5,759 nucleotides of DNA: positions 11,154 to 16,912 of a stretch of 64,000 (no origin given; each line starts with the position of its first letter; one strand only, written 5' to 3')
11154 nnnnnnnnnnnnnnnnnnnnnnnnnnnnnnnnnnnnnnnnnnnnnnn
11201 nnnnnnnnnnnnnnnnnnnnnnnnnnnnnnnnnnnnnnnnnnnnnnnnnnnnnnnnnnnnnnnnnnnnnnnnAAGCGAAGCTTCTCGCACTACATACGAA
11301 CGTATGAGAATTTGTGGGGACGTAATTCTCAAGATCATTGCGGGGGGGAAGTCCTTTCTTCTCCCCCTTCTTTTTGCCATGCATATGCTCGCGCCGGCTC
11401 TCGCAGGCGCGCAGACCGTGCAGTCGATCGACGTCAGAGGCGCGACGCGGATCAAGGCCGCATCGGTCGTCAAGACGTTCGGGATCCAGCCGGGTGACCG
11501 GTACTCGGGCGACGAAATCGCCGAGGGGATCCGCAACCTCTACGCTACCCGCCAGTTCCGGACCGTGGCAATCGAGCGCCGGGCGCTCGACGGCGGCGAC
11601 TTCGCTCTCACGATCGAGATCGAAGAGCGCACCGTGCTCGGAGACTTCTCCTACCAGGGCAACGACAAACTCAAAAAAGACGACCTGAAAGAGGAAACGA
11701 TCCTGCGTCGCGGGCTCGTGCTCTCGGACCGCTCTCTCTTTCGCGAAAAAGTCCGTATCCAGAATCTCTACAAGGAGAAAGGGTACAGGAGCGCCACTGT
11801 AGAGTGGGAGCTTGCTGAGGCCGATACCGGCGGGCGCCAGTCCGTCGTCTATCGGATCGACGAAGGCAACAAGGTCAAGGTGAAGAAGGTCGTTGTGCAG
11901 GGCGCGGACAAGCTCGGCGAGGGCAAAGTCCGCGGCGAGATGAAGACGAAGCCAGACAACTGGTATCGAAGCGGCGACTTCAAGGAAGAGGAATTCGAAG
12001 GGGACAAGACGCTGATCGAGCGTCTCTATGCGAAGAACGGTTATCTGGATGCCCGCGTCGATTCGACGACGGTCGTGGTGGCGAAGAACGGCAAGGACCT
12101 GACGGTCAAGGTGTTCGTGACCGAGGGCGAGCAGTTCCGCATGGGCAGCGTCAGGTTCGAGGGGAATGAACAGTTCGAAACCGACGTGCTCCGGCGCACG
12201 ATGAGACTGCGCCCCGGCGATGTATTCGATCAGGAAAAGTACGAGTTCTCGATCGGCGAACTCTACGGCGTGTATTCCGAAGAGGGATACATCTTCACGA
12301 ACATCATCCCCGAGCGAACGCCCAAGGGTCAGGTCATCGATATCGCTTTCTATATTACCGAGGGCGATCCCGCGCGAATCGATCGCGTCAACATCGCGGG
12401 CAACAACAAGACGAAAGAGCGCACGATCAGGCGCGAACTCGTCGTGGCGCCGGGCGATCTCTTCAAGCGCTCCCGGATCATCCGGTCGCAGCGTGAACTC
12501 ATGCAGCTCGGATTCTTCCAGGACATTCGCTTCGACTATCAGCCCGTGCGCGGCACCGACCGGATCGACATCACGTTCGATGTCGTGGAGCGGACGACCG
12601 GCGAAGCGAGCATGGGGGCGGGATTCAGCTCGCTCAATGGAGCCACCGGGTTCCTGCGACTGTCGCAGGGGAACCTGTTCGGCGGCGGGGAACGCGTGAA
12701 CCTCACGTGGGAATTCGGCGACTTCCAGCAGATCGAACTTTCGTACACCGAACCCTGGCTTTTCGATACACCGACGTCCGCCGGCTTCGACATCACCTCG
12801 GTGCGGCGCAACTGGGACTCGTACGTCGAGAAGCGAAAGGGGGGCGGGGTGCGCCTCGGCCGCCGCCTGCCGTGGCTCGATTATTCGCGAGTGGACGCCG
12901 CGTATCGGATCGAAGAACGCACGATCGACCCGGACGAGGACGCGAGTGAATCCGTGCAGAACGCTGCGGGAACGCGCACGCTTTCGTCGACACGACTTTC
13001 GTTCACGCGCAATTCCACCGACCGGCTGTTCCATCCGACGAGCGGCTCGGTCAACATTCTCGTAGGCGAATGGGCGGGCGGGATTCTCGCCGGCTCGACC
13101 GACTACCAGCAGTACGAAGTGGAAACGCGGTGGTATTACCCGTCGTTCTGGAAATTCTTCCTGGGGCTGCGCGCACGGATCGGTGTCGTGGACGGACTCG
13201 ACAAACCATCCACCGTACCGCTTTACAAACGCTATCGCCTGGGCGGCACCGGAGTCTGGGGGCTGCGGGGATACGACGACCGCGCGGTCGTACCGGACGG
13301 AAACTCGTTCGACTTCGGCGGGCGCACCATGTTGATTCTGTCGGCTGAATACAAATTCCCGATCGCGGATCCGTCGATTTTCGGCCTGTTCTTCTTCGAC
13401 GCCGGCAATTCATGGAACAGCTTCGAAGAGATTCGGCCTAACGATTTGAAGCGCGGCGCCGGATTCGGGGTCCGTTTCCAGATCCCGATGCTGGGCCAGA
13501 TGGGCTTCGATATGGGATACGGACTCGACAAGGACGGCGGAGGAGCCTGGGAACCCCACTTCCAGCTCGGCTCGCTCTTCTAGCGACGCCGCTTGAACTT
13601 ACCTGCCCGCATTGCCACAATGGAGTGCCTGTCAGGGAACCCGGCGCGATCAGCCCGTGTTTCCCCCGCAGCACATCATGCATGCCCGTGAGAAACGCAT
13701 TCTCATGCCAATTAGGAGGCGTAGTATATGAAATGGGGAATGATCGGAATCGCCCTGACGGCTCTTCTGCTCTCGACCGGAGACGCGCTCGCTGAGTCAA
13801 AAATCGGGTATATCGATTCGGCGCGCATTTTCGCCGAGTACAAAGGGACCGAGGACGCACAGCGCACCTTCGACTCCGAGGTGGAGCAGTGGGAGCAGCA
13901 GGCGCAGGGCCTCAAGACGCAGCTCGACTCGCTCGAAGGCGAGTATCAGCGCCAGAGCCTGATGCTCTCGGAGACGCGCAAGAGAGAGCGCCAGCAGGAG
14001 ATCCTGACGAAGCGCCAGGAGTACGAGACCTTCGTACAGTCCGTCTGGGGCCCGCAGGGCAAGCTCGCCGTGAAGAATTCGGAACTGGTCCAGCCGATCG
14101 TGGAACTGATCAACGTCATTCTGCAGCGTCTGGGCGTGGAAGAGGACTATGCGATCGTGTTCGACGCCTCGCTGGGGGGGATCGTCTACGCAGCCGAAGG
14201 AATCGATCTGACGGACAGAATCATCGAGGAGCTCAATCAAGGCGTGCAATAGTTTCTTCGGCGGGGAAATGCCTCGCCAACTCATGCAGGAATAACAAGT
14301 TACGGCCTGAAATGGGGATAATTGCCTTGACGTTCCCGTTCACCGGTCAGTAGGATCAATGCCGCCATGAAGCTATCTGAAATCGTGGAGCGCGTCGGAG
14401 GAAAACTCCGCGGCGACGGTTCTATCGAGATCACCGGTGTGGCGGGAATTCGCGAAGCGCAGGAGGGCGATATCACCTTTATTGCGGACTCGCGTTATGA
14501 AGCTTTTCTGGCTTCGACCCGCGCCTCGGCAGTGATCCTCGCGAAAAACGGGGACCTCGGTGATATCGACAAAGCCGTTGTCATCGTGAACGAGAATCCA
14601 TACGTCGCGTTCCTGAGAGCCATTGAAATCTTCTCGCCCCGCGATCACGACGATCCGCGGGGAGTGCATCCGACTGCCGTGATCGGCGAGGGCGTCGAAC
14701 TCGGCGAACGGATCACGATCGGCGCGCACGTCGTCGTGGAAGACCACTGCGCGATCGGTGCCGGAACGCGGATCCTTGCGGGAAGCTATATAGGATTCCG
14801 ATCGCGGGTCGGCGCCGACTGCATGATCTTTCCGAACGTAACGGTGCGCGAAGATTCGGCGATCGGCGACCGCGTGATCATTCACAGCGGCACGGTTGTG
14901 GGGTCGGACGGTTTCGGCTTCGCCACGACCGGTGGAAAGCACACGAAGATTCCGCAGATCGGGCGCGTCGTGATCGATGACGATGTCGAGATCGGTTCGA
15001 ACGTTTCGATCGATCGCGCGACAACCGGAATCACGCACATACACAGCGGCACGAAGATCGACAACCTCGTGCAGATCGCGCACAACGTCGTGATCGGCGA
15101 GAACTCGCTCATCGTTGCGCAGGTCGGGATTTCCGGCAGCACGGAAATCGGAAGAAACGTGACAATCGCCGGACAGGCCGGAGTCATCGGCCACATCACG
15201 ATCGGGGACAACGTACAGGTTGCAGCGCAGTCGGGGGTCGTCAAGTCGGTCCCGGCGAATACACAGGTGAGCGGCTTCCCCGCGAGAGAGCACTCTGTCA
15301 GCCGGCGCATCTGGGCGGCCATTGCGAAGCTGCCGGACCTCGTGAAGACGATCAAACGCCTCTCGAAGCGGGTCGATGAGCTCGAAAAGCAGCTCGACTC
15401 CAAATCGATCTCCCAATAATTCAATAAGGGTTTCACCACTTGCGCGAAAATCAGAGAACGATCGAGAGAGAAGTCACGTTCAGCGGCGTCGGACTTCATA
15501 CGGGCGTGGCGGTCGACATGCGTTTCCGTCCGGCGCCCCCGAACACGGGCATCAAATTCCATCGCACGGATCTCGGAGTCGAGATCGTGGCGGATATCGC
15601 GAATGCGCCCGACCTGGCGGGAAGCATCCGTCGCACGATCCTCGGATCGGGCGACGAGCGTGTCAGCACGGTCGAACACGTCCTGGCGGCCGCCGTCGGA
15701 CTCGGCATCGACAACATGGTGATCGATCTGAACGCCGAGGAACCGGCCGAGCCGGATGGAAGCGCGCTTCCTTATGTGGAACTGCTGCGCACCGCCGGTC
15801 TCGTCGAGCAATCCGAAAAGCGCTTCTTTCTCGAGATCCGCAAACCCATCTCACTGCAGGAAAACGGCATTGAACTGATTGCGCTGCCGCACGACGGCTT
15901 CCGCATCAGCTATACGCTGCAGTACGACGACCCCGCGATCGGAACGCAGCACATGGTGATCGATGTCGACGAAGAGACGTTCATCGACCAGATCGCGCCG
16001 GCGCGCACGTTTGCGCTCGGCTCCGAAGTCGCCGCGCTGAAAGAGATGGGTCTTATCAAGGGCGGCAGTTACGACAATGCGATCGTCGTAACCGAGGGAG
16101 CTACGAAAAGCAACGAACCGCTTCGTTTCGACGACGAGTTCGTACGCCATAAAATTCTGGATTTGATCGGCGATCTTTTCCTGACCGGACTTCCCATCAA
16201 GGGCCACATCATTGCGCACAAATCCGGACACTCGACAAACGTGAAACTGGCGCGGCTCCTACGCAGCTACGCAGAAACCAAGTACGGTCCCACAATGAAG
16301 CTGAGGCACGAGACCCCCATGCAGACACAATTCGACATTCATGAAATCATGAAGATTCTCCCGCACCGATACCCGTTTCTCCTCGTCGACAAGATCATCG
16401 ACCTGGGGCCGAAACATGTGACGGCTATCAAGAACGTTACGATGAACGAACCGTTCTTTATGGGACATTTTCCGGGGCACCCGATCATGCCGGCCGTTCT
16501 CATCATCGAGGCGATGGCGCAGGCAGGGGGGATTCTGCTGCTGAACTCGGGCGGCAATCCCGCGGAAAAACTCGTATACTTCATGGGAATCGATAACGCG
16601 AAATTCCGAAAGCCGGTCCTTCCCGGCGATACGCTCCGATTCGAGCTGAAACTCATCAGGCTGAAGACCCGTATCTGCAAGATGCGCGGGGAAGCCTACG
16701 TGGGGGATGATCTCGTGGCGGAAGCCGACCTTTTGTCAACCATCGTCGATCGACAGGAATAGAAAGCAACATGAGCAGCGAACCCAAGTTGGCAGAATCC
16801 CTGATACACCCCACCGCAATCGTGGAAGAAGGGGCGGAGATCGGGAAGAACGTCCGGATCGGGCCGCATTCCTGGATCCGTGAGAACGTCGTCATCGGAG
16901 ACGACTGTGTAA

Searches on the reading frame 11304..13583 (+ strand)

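Call 62: search_protein_families(library=pfam, proteins=[window:11304-13583:+], max_evalue=0.00001)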
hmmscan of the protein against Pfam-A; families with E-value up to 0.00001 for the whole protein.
window:11304-13583:+ (759 aa): 3 families
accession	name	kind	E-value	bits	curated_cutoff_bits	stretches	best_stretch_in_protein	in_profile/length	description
PF07244.20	POTRA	-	6.2e-54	181.1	21.3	4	279-354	2-79/79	Surface antigen variable number repeat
PF01103.29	Omp85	-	1.1e-45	157.1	24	1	457-756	1-320/325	Omp85 superfamily domain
PF08478.15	POTRA_1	-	9.8e-06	26.2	23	0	358-390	2-34/69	POTRA domain, FtsQ-type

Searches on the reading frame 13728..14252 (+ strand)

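Call 62: search_protein_families(library=pfam, proteins=[window:13728-14252:+], max_evalue=0.00001)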
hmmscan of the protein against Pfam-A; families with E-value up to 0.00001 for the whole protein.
window:13728-14252:+ (174 aa): 1 family
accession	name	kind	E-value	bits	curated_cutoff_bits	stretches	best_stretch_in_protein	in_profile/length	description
PF03938.19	OmpH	-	4.8e-31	108.3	32.4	1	25-169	1-141/141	Outer membrane protein (OmpH-like)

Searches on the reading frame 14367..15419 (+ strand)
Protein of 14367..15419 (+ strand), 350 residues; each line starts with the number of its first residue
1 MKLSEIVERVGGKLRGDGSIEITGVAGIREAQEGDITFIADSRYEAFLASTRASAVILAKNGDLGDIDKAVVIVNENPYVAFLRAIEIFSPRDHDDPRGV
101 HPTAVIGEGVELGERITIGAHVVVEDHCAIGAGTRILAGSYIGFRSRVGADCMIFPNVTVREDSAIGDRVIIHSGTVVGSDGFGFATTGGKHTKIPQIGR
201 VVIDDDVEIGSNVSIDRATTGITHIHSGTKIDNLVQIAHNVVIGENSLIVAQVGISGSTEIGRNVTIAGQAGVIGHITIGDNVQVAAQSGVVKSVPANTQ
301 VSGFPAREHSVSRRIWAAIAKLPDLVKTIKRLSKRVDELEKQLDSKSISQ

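Call 63: search_protein_families(library=pfam, proteins=[window:14367-15419:+], max_evalue=0.00001)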
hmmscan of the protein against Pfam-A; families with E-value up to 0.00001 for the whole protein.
window:14367-15419:+ (350 aa): 3 families
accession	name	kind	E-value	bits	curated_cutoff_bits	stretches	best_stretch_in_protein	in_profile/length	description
PF00132.30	Hexapep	-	2.8e-30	103.2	27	2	146-179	2-35/36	Bacterial transferase hexapeptide (six repeats)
PF04613.19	LpxD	-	2.4e-20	72.6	30.8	1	20-87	2-69/70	UDP-3-O-[3-hydroxymyristoyl] glucosamine N-acyltransferase, LpxD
PF25084.1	LbH_EIF2B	-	5.8e-11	42.8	54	1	101-180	19-95/105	EIF2B subunit epsilon LbH domain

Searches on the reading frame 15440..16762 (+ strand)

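Call 63: search_protein_families(library=pfam, proteins=[window:15440-16762:+], max_evalue=0.00001)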
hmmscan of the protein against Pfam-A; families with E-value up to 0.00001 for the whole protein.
window:15440-16762:+ (440 aa): 2 families
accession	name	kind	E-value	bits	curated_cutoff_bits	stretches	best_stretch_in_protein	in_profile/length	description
PF03331.19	LpxC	-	1.1e-91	307.5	27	1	5-274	1-266/268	UDP-3-O-acyl N-acetylglycosamine deacetylase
PF07977.19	FabA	-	1.9e-34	118.7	23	1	307-429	1-137/138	FabA-like domain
